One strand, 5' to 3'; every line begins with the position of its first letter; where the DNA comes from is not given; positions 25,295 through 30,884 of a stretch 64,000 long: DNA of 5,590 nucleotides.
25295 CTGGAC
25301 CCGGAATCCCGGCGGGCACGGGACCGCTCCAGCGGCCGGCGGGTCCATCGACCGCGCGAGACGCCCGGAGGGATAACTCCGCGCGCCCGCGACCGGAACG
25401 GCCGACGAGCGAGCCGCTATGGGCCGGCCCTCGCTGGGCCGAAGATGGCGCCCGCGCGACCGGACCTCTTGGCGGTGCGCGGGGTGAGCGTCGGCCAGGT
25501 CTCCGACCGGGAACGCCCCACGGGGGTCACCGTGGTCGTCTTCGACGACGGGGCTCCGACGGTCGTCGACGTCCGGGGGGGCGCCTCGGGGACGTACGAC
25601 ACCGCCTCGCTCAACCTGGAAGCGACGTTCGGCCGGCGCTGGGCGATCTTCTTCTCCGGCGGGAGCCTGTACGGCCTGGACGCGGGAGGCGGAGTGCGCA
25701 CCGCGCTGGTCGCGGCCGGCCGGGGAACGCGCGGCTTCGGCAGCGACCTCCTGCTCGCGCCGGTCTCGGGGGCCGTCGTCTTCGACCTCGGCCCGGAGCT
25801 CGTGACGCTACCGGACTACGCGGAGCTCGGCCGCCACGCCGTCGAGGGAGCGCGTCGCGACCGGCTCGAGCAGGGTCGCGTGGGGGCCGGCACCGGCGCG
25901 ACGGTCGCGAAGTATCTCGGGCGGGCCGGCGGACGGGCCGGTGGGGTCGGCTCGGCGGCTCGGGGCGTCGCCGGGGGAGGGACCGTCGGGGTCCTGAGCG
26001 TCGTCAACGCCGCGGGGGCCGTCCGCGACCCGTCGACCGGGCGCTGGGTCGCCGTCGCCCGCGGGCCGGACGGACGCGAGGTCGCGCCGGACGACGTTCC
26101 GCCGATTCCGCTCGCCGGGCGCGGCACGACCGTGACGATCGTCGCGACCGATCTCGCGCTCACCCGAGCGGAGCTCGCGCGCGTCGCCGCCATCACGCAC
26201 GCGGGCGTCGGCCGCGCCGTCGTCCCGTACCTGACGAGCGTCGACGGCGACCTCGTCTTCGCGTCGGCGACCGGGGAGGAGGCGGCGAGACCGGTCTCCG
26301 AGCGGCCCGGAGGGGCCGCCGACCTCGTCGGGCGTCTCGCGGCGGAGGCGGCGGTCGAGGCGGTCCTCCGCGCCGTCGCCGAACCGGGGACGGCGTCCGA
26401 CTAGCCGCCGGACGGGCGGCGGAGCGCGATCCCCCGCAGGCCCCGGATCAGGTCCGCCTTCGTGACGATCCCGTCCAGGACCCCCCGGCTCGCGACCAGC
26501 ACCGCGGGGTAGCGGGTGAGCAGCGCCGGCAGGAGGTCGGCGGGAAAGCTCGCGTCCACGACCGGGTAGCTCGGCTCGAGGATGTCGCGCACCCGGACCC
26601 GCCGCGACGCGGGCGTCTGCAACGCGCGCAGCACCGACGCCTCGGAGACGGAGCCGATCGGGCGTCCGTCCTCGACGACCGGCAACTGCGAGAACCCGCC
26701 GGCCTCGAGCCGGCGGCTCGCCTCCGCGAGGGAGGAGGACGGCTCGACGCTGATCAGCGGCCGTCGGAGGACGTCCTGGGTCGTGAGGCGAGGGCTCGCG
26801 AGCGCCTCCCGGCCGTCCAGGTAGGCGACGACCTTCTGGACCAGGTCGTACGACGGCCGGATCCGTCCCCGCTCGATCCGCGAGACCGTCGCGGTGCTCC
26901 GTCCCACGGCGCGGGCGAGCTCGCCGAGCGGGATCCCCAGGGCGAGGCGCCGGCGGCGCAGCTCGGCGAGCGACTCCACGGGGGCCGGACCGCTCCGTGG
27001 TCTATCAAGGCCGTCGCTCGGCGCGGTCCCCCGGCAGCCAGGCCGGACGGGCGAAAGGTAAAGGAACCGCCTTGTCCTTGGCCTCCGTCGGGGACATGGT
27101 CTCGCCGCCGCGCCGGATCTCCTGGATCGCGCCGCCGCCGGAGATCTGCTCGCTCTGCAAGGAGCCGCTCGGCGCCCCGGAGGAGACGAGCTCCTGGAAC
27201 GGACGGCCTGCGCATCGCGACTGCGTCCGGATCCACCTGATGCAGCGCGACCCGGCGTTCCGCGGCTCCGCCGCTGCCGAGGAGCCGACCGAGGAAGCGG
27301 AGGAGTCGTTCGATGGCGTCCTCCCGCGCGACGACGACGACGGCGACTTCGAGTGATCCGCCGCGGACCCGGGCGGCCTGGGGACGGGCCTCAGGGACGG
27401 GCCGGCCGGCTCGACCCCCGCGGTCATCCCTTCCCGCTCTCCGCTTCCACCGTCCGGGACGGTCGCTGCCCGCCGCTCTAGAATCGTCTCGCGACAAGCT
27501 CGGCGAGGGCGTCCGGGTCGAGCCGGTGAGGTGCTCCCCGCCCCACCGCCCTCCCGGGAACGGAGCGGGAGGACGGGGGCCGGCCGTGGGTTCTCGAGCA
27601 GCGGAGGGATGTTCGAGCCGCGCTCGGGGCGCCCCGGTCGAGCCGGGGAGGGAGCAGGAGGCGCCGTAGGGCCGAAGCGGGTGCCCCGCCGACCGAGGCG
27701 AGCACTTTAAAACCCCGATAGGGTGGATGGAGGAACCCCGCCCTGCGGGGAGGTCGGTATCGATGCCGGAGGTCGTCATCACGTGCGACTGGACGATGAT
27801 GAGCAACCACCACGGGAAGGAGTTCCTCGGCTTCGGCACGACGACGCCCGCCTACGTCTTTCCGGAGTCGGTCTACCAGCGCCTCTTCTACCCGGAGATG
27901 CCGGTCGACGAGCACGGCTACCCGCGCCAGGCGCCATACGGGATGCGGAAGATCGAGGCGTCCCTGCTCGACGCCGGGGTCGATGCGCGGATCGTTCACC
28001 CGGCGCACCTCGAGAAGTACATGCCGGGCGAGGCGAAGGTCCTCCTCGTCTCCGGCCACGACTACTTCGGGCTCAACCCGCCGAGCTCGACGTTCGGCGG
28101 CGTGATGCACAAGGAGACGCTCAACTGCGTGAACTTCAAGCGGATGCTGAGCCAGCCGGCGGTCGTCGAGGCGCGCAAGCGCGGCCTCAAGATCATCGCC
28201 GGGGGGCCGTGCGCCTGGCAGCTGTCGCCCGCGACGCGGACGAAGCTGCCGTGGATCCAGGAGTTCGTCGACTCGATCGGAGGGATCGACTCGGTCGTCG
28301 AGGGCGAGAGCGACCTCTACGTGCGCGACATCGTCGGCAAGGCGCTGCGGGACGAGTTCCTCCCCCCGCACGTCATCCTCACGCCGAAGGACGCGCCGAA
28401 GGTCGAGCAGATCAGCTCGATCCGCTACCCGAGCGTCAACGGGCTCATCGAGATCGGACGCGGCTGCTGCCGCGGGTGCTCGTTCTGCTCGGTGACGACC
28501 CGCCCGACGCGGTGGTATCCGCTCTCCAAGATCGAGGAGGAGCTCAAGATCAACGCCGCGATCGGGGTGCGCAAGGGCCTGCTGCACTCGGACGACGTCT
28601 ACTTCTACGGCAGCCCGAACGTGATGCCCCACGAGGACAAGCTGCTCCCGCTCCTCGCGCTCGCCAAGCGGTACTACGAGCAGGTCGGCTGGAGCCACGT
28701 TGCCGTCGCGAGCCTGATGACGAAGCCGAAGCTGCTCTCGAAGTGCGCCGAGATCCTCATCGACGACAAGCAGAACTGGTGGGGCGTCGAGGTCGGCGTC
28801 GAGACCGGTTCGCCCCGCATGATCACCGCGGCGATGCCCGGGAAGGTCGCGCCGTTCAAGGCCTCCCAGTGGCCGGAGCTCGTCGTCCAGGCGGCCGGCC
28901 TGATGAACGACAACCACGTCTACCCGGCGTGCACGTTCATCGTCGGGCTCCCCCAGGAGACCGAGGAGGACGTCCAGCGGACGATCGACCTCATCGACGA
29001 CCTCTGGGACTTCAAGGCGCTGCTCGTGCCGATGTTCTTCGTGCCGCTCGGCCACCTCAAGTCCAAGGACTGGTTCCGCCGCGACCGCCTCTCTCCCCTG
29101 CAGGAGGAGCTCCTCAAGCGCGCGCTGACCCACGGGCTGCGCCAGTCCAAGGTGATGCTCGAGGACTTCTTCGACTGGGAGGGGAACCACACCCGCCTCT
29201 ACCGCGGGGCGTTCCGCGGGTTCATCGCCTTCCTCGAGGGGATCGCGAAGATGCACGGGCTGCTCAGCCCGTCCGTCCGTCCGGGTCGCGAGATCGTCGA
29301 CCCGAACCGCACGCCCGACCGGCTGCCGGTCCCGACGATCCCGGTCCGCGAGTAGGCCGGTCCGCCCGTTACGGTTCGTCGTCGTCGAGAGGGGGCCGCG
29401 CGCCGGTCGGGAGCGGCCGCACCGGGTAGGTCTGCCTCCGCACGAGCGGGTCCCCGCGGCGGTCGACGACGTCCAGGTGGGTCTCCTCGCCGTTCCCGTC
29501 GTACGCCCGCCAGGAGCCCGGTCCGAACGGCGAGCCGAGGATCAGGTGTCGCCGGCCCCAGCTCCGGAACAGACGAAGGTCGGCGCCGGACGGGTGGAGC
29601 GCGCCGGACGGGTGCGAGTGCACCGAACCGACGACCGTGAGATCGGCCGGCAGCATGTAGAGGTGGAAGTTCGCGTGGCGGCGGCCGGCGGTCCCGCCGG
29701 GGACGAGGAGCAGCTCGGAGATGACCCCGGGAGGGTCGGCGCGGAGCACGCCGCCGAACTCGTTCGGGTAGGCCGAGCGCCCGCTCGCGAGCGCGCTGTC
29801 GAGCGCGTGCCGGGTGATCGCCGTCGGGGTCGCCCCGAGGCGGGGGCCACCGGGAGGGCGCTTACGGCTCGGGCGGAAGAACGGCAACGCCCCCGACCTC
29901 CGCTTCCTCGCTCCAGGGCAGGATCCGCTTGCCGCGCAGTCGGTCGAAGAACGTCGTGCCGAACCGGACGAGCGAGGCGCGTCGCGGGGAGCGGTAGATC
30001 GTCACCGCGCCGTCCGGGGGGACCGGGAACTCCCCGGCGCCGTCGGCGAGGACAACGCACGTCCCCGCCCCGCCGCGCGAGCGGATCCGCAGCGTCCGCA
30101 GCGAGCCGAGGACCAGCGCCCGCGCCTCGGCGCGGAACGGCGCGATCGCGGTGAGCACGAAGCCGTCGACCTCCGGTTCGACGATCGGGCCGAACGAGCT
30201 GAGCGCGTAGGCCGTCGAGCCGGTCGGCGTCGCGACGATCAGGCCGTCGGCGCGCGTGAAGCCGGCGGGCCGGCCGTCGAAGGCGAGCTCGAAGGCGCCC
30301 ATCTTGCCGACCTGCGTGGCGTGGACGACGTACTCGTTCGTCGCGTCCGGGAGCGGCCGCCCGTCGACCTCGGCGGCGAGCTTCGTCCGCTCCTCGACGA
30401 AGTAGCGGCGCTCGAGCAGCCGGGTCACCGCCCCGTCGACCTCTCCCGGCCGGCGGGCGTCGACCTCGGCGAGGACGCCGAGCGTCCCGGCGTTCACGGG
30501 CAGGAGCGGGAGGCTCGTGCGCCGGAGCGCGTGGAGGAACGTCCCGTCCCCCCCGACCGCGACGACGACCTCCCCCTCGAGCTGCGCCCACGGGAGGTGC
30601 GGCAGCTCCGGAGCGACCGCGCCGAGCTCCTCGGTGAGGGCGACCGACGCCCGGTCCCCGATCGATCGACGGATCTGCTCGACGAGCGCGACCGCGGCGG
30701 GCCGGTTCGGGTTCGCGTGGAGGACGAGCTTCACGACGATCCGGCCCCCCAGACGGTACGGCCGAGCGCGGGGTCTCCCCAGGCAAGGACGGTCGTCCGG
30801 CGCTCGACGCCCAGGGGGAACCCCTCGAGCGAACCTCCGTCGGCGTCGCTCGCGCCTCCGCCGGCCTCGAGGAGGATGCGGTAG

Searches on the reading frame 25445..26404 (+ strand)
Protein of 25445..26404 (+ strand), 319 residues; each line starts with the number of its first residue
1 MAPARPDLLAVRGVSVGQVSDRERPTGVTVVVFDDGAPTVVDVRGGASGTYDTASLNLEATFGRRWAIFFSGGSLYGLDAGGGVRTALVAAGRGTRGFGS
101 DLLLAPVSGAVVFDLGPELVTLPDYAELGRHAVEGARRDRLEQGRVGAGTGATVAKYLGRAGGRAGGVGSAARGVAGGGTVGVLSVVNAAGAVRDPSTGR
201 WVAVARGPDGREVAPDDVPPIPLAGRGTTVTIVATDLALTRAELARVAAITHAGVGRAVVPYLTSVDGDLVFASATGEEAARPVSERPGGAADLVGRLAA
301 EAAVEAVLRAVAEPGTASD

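Call 58: search_protein_families(library=pfam, proteins=[window:25445-26404:+], max_evalue=0.0001)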
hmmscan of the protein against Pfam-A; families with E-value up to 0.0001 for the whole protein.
window:25445-26404:+ (319 aa): 1 family
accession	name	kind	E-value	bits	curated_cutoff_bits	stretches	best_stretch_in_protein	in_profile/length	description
PF03576.19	Peptidase_S58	-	2.3e-31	109.9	23.9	1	11-313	6-295/307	Peptidase family S58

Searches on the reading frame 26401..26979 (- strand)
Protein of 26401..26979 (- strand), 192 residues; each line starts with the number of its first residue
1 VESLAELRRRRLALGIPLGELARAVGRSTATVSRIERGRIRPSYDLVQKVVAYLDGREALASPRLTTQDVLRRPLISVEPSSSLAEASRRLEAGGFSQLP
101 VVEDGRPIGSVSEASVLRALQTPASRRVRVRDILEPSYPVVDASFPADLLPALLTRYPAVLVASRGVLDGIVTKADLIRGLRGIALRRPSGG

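Call 58: search_protein_families(library=pfam, proteins=[window:26401-26979:-], max_evalue=0.0001)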
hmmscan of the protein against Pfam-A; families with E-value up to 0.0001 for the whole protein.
window:26401-26979:- (192 aa): 3 families
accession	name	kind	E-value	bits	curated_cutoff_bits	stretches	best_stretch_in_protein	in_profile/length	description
PF00571.33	CBS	-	4.6e-16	59.3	24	1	69-120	3-55/57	CBS domain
PF13560.12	HTH_31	-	7.3e-10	39.5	27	1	5-55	4-55/64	Helix-turn-helix domain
PF01381.28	HTH_3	-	1e-09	38.7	23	1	7-55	1-49/55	Helix-turn-helix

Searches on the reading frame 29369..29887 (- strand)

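Call 58: search_protein_families(library=pfam, proteins=[window:29369-29887:-], max_evalue=0.0001)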
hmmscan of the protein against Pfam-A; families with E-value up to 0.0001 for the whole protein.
window:29369-29887:- (172 aa): 1 family
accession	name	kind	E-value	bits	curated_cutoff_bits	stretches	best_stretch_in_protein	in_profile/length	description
PF14464.11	Prok-JAB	-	1.2e-11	44.9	25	1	27-128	3-113/114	Prokaryotic homologs of the JAB domain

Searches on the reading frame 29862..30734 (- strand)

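Call 58: search_protein_families(library=pfam, proteins=[window:29862-30734:-], max_evalue=0.0001)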
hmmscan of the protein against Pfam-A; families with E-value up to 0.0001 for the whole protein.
window:29862-30734:- (290 aa): 2 families
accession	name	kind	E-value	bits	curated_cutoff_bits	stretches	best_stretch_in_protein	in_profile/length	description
PF20143.4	NAD_kinase_C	-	1.5e-27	96.2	23.7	1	133-257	2-125/126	ATP-NAD kinase C-terminal domain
PF01513.26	NAD_kinase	-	4e-09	37.3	25.5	1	55-111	74-130/130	ATP-NAD kinase N-terminal domain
